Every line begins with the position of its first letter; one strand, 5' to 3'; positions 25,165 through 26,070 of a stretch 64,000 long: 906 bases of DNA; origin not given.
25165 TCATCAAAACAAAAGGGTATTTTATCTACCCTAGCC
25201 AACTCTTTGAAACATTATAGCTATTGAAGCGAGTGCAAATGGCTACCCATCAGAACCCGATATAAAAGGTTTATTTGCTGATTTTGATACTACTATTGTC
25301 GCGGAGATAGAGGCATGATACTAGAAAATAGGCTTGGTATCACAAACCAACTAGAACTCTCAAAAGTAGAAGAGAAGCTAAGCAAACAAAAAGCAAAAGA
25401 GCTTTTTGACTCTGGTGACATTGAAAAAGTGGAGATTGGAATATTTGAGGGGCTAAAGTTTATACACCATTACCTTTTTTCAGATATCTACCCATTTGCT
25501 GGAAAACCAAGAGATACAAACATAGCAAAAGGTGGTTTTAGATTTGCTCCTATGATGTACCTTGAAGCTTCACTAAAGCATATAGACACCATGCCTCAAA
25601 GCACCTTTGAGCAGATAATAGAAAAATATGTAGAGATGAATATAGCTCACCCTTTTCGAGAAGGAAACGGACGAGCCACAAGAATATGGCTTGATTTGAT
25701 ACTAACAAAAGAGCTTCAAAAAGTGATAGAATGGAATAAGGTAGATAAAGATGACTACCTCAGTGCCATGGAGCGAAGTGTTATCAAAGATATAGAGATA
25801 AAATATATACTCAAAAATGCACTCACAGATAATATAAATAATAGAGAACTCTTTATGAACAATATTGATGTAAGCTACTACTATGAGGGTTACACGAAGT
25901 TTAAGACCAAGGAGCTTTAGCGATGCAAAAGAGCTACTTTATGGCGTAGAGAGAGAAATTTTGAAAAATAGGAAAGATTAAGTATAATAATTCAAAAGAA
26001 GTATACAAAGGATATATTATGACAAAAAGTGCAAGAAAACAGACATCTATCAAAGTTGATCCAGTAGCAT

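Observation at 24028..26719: Integrase-less 2.6-kb genomic islet at tRNA-Glu bounded by a duplicated tRNA 3' end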

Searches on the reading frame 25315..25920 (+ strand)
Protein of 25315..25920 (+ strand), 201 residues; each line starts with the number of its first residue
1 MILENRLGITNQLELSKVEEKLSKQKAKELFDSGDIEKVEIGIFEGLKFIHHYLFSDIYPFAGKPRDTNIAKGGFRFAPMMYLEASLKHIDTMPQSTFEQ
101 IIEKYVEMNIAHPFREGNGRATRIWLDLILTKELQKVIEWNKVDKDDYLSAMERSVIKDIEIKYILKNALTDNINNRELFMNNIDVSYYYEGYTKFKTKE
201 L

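Call 8: search_protein_families(library=pfam, proteins=[window:25315-25920:+], max_evalue=0.01)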
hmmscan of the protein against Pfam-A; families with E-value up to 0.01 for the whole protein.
window:25315-25920:+ (201 aa): 1 family
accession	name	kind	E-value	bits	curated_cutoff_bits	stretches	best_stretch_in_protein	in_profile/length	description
PF02661.23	Fic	-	6.1e-13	49.9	24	1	46-130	6-93/93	Fic/DOC family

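Call 23: find_homologous_proteins(query=window:25315-25920:+, max_evalue=1e-20)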
Query window:25315-25920:+ (201 aa): 8000 proteins with E <= 1e-20 among 8000 candidates; the best 120 are listed.
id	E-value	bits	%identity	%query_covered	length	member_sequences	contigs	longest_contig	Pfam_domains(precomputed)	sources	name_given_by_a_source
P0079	4.1e-127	440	100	100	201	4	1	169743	PF02661.24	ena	-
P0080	6.2e-121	420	95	100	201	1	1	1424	PF02661.24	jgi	jgi:cell filamentation protein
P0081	1.1e-113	396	87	100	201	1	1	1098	PF02661.24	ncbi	-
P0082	7.3e-113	393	88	100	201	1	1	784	PF02661.24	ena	-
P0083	2.4e-112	392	87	100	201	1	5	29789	PF02661.24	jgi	jgi:cell filamentation protein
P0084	3.5e-112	391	86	100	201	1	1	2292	PF02661.24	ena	-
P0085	1.1e-111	389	86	100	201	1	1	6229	PF02661.24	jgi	jgi:cell filamentation protein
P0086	1.9e-111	389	87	100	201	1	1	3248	PF02661.24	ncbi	-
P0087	6.5e-111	387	85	100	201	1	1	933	PF02661.24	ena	-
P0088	9.5e-111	386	85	100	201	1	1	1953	PF02661.24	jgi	jgi:cell filamentation protein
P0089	3.6e-110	384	84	100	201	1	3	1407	PF02661.24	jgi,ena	jgi:cell filamentation protein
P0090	5.3e-108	377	83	100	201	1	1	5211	PF02661.24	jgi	-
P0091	9.6e-108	377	82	100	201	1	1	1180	PF02661.24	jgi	-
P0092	1.1e-107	376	82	100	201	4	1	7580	PF02661.24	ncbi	-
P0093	1.2e-107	376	84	100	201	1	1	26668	PF02661.24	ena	-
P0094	5.5e-107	374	82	100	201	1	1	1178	PF02661.24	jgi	-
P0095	9.5e-107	373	82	100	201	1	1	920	PF02661.24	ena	-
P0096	2.4e-106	372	81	100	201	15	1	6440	PF02661.24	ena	-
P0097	2.0e-105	369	82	100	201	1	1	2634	PF02661.24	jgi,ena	-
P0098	6.1e-105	367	81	100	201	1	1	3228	PF02661.24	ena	-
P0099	6.0e-104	364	81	100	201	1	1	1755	PF02661.24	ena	-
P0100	2.3e-103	362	80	100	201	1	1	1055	PF02661.24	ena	-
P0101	3.4e-103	362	80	100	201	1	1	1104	PF02661.24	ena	-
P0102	1.6e-102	360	81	100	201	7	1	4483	PF02661.24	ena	-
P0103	1.3e-101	356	78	100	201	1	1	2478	PF02661.24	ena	-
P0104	2.6e-101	356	77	100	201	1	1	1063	PF02661.24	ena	-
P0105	3.1e-101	355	78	100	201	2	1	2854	PF02661.24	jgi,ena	-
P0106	3.4e-101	355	77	100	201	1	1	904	PF02661.24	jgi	jgi:cell filamentation protein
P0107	5.7e-101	354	78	100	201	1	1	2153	PF02661.24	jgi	jgi:cell filamentation protein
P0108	1.0e-100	354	77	100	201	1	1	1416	PF02661.24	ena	-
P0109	1.3e-100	353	78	100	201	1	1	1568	PF02661.24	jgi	-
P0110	1.3e-100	353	78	100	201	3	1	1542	PF02661.24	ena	-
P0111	2.0e-100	353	78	100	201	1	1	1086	PF02661.24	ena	-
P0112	2.2e-100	352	79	100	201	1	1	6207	PF02661.24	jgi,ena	-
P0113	2.6e-100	352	78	100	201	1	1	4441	PF02661.24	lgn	-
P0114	3.2e-100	352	77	100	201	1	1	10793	PF02661.24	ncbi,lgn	ncbi:MAG: protein adenylyltransferase Fic [Methylobacter sp.]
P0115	3.6e-100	352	77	100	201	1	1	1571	PF02661.24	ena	-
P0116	3.7e-100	352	76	100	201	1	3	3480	PF02661.24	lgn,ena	-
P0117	4.1e-100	352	77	100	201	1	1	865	PF02661.24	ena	-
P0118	4.3e-100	352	76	100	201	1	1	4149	PF02661.24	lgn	-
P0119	5.2e-100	351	76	100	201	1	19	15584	PF02661.24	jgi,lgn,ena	jgi:cell filamentation protein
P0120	6.3e-100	351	78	100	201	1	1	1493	PF02661.24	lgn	-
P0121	6.8e-100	351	79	100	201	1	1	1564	PF02661.24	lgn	-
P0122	9.0e-100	351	76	100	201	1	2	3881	PF02661.24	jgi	jgi:cell filamentation protein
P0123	9.1e-100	350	76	100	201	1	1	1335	PF02661.24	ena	-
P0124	9.3e-100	350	75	100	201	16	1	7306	PF02661.24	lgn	-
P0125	9.9e-100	350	76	100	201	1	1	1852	PF02661.24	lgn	-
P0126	1.1e-99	350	76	100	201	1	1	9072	PF02661.24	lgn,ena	-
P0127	1.4e-99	350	76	100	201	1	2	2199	PF02661.24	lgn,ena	-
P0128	1.5e-99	350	77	100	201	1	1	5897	PF02661.24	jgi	jgi:cell filamentation protein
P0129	1.6e-99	350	76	100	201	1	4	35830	PF02661.24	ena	-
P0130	1.9e-99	349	78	100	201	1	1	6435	PF02661.24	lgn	-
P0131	2.1e-99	349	77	100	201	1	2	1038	PF02661.24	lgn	-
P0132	2.1e-99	349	78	100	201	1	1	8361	PF02661.24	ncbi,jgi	jgi:cell filamentation protein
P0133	2.5e-99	349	75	100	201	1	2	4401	PF02661.24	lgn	-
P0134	2.6e-99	349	76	100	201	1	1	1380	PF02661.24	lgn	-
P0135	2.8e-99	349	76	100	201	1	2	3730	PF02661.24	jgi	-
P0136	2.9e-99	349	76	100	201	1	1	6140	PF02661.24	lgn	-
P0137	2.9e-99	349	76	100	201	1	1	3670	PF02661.24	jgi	jgi:cell filamentation protein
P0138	3.0e-99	349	76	100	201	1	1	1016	PF02661.24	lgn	-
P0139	3.3e-99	349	78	100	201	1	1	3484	PF02661.24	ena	-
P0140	3.3e-99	349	76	100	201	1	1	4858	PF02661.24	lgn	-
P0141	3.5e-99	349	77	100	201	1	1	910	PF02661.24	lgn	-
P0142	3.7e-99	349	77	100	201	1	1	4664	PF02661.24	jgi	jgi:cell filamentation protein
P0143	4.1e-99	348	76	100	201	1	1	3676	PF02661.24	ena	-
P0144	4.4e-99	348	75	100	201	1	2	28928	PF02661.24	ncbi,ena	-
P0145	4.4e-99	348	77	100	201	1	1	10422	PF02661.24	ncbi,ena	-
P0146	4.6e-99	348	78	100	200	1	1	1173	PF02661.24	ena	-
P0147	4.6e-99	348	77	100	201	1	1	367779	PF02661.24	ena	-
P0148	4.8e-99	348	77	100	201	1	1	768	PF02661.24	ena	-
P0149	5.1e-99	348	77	100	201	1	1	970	PF02661.24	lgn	-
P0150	5.7e-99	348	77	100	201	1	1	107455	PF02661.24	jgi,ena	-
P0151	5.7e-99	348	76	100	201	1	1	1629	PF02661.24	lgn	-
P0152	5.7e-99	348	77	100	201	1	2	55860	PF02661.24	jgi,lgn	jgi:cell filamentation protein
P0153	5.9e-99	348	77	100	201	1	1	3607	PF02661.24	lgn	-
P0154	5.9e-99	348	77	100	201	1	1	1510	PF02661.24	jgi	-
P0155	6.2e-99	348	79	100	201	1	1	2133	PF02661.24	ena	-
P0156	6.8e-99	348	76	100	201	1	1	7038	PF02661.24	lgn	-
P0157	7.1e-99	348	76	100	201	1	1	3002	PF02661.24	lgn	-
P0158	7.4e-99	348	75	100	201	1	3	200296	PF02661.24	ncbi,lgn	-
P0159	7.4e-99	348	77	100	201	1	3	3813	PF02661.24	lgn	-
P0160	7.8e-99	347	76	100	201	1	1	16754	PF02661.24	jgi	jgi:cell filamentation protein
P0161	8.1e-99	347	76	100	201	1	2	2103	PF02661.24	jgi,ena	-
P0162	8.4e-99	347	77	100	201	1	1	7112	PF02661.24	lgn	-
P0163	8.7e-99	347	76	100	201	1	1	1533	PF02661.24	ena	-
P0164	9.3e-99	347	76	100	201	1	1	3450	PF02661.24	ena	-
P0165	9.5e-99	347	76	100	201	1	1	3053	PF02661.24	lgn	-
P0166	9.6e-99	347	75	100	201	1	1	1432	PF02661.24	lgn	-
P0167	9.9e-99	347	78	100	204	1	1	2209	PF02661.24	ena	-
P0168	1.0e-98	347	76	100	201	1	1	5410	PF02661.24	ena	-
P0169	1.0e-98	347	77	100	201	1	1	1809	PF02661.24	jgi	jgi:cell filamentation protein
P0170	1.0e-98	347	75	100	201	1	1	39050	PF02661.24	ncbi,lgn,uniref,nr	ncbi:MAG: Fic family protein [Nitrosomonas sp.]|uniref:protein adenylyltransferase Fic n=1 Tax=Nitro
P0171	1.0e-98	347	76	100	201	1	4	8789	PF02661.24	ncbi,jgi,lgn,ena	-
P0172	1.1e-98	347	77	100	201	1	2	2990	PF02661.24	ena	-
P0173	1.1e-98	347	78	100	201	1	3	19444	PF02661.24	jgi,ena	-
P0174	1.1e-98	347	76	100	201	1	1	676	PF02661.24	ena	-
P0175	1.1e-98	347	77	100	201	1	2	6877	PF02661.24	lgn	-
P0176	1.2e-98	347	76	100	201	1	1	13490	PF02661.24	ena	-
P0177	1.2e-98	347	76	100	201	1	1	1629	PF02661.24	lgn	-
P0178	1.2e-98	347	77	100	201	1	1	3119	PF02661.24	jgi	-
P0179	1.3e-98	347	76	100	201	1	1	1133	PF02661.24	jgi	jgi:cell filamentation protein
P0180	1.3e-98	347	75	100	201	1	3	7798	PF02661.24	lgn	-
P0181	1.3e-98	347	77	100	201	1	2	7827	PF02661.24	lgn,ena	-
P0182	1.4e-98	347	75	100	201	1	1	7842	PF02661.24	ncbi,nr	ncbi:MAG: Fic family protein [Magnetococcales bacterium]|nr:Fic family protein [Magnetococcales bact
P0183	1.4e-98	347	76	100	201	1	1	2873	PF02661.24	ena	-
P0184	1.4e-98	347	76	100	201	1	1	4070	PF02661.24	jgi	jgi:cell filamentation protein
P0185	1.4e-98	347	77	100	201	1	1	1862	PF02661.24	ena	-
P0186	1.5e-98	347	75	100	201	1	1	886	PF02661.24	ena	-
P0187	1.5e-98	347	76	100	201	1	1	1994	PF02661.24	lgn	-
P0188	1.5e-98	346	78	100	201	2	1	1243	PF02661.24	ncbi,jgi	-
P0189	1.6e-98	346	76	100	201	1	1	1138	PF02661.24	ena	-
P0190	1.7e-98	346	75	100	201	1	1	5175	PF02661.24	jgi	-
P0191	1.7e-98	346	76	100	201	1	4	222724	PF02661.24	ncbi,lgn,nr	ncbi:MAG: Fic family protein [Aliarcobacter sp.]|nr:Fic family protein [Aliarcobacter sp.]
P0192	1.8e-98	346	75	100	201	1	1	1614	PF02661.24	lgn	-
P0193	1.8e-98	346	76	100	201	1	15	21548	PF02661.24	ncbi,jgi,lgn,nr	ncbi:MAG: cell filamentation protein Fic [Niabella sp.]|nr:MAG: cell filamentation protein Fic [Niab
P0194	1.9e-98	346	78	100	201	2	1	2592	PF02661.24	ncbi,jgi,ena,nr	ncbi:MAG: cell filamentation protein Fic [Sulfurimonas sp.]|nr:MAG: cell filamentation protein Fic [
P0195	2.0e-98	346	76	100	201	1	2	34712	PF02661.24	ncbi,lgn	-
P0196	2.0e-98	346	77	100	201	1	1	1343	PF02661.24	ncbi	-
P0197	2.0e-98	346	75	100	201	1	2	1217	PF02661.24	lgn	-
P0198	2.1e-98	346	76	100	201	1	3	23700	PF02661.24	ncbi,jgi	-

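Call 24: find_encoding_contigs(protein=P0083, flank=10000, max_places=5)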
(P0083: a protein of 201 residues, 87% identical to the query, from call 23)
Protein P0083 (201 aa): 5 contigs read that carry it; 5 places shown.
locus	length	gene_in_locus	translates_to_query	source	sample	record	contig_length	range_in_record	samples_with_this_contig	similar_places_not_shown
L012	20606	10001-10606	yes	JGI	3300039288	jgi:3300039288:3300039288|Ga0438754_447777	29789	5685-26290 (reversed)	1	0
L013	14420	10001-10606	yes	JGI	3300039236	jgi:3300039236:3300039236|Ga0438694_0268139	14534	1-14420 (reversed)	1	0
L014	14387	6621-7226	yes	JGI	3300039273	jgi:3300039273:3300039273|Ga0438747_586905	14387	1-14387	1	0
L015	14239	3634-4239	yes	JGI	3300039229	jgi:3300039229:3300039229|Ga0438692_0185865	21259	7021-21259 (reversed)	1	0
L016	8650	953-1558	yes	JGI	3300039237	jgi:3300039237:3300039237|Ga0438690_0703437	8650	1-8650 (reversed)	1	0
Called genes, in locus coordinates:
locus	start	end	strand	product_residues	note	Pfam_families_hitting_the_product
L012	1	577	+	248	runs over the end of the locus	PF00460:Flg_bb_rod (weak), PF22692:LlgE_F_G_D1, PF06429:Flg_bbr_C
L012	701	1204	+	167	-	PF00694:Aconitase_C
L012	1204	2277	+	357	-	PF00180:Iso_dh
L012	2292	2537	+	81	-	-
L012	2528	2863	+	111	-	PF21862:CiaD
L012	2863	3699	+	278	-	PF01842:ACT, PF00551:Formyl_trans_N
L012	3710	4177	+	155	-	PF00588:SpoU_methylase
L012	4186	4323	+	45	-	-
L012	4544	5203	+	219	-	PF07022:Phage_CI_repr (weak), PF00717:Peptidase_S24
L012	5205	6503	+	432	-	PF12912:N_NLPC_P60, PF12913:SH3_6, PF12914:SH3_7, PF00877:NLPC_P60 (weak)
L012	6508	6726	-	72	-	-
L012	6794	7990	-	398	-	PF14790:THDPS_N, PF14789:THDPS_M, PF14602:Hexapep_2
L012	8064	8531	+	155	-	PF12796:Ank_2, PF13606:Ank_3 (faint), PF13637:Ank_4, PF12796:Ank_2 (weak), PF13857:Ank_5 (weak), PF00023:Ank (weak)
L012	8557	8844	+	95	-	-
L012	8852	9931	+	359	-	PF01494:FAD_binding_3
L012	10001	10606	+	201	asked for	PF02661:Fic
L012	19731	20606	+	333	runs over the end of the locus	PF13310:Virulence_RhuM, PF02661:Fic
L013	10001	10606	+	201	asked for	PF02661:Fic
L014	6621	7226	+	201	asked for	PF02661:Fic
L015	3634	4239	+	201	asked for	PF02661:Fic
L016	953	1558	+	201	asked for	PF02661:Fic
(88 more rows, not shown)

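Call 25: find_encoding_contigs(protein=P0093, flank=10000, max_places=3)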
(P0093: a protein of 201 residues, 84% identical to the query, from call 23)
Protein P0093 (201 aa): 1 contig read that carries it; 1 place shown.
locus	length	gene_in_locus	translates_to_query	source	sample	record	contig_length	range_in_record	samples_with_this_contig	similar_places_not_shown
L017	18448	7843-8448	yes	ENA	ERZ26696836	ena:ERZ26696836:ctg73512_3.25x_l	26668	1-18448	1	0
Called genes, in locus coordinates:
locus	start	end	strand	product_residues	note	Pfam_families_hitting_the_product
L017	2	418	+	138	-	?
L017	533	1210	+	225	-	PF03008:DUF234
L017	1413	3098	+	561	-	PF09820:AAA-ATPase_like, PF08011:PDDEXK_9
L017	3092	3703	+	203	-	PF00239:Resolvase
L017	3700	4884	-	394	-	PF13173:AAA_14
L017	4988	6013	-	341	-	PF21810:DUF6880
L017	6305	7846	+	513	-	PF12161:HsdM_N, PF02384:N6_Mtase, PF07669:Eco57I (weak)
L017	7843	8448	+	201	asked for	PF02661:Fic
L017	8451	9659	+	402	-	-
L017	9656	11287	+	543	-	PF04313:HSDR_N, PF04851:ResIII, PF00270:DEAD, PF18766:SWI2_SNF2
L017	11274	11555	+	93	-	PF22679:T1R_D3-like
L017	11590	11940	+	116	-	PF22679:T1R_D3-like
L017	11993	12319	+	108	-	PF12008:EcoR124_C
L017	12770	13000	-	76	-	-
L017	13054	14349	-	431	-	PF01637:ATPase_2 (weak)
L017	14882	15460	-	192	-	-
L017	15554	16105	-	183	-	-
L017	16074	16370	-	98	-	PF01637:ATPase_2 (weak), PF13191:AAA_16 (weak), PF13173:AAA_14 (weak)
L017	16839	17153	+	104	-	-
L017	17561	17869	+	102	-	-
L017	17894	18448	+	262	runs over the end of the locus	-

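Call 54: search_solved_structures(query=window:25315-25920:+, max_evalue=0.00001, show_alignments=1)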
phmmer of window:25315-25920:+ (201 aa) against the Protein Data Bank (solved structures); distinct sequences matched with E-value up to 0.00001: 19.
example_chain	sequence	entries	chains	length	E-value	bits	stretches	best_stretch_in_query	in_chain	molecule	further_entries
5nv5_A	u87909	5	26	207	9.1e-95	319.4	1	2-201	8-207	Fic family protein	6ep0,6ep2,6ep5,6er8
5nwf_A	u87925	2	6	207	2e-93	315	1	2-201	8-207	Fic family protein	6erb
2g03_A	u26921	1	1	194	3e-67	229.6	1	18-195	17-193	hypothetical protein NMA0004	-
3s6a_A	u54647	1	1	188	4.5e-67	229.1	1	21-195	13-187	Cell filamentation protein Fic-related protein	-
5ckl_A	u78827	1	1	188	2.1e-66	226.9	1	21-195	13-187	Adenosine monophosphate-protein transferase NmFic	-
5cgl_A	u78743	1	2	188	2.1e-66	226.9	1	21-195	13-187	Adenosine monophosphate-protein transferase NmFic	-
3zlm_A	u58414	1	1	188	3.9e-66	226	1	21-195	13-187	ADENOSINE MONOPHOSPHATE-PROTEIN TRANSFERASE NMFIC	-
3sn9_A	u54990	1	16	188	7.3e-66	225.1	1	21-195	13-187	Cell filamentation protein Fic-related protein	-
5cmt_A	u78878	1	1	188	7.4e-66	225.1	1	21-195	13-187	Adenosine monophosphate-protein transferase NmFic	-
2f6s_A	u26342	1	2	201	6.7e-63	215.5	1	21-193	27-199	cell filamentation protein, putative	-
3se5_A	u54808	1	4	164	4.2e-57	196.6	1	21-172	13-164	Cell filamentation protein Fic-related protein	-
8idv_B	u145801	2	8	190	3.5e-50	174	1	18-193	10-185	Cell filamentation protein Fic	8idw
8wt0_A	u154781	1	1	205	4.3e-14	56.2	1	2-151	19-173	Cell filamentation protein Fic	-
3zc7_A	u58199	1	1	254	8.3e-14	55.3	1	2-178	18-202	ADENOSINE MONOPHOSPHATE-PROTEIN TRANSFERASE VBHT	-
3shg_A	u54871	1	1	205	1.7e-13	54.3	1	2-158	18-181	VbhT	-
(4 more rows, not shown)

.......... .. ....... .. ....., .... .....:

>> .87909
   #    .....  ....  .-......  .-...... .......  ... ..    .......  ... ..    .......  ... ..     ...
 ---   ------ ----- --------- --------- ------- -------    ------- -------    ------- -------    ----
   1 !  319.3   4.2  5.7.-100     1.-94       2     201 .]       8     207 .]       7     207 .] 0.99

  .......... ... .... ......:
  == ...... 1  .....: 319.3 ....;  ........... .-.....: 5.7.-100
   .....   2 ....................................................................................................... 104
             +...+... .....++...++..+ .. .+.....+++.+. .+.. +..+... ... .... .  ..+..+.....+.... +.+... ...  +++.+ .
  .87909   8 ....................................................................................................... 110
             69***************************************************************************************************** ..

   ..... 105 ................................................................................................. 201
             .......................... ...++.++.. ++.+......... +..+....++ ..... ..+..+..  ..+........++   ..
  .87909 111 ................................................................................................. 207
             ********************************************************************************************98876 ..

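Call 60: find_related_loci(query=window:25315-25920:+, collection=viral_contigs, flank=10000)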
Query window:25315-25920:+ (201 aa) in viral_contigs; peptide patterns used: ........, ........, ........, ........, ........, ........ (x = any residue, [..] = any of these).
90 stretches matched a pattern; 10 encode a relative of the query (tblastn E <= 1e-3); 10 distinct loci.
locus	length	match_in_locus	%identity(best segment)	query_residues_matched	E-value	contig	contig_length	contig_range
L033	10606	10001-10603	74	1-201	2e-103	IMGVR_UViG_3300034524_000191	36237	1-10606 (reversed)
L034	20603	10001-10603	68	1-201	2e-95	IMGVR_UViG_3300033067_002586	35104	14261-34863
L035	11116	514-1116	66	1-201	5e-88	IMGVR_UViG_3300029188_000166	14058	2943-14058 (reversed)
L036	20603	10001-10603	64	1-201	3e-86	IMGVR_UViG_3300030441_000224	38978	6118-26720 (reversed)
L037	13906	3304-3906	63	1-201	8e-86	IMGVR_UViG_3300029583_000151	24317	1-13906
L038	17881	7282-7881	66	2-201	1e-83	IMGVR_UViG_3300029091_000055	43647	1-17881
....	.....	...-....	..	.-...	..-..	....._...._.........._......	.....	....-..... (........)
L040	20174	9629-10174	57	13-195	4e-66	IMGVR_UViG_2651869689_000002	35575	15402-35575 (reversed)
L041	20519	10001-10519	57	19-191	3e-65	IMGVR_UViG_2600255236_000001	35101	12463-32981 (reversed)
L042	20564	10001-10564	54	7-195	1e-61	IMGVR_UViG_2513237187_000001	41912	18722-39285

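Call 69: search_protein_families(library=phrogs, proteins=[window:25315-25920:+], max_evalue=0.001)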
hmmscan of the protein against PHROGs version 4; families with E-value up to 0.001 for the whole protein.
window:25315-25920:+ (201 aa): 4 families
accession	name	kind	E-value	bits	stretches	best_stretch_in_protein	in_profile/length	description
phrog_12747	-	unknown function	8.6e-23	82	1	2-152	18-178/211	-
phrog_23170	-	unknown function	1.6e-06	28.9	1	49-144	49-156/191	-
phrog_11900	-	unknown function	5.1e-06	27.2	1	86-169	128-213/230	-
phrog_5978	-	unknown function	0.00011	22.4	1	96-134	184-222/364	-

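Call 75: find_encoding_contigs(protein=P0080, flank=5000, max_places=3)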
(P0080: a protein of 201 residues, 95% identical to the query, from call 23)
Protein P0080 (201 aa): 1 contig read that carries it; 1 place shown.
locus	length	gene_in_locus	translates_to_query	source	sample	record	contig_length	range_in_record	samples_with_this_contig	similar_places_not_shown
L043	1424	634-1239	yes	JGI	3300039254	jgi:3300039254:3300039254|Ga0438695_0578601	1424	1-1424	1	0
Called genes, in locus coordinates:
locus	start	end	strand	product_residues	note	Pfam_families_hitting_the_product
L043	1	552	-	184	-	?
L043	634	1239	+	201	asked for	PF02661:Fic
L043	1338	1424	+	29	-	?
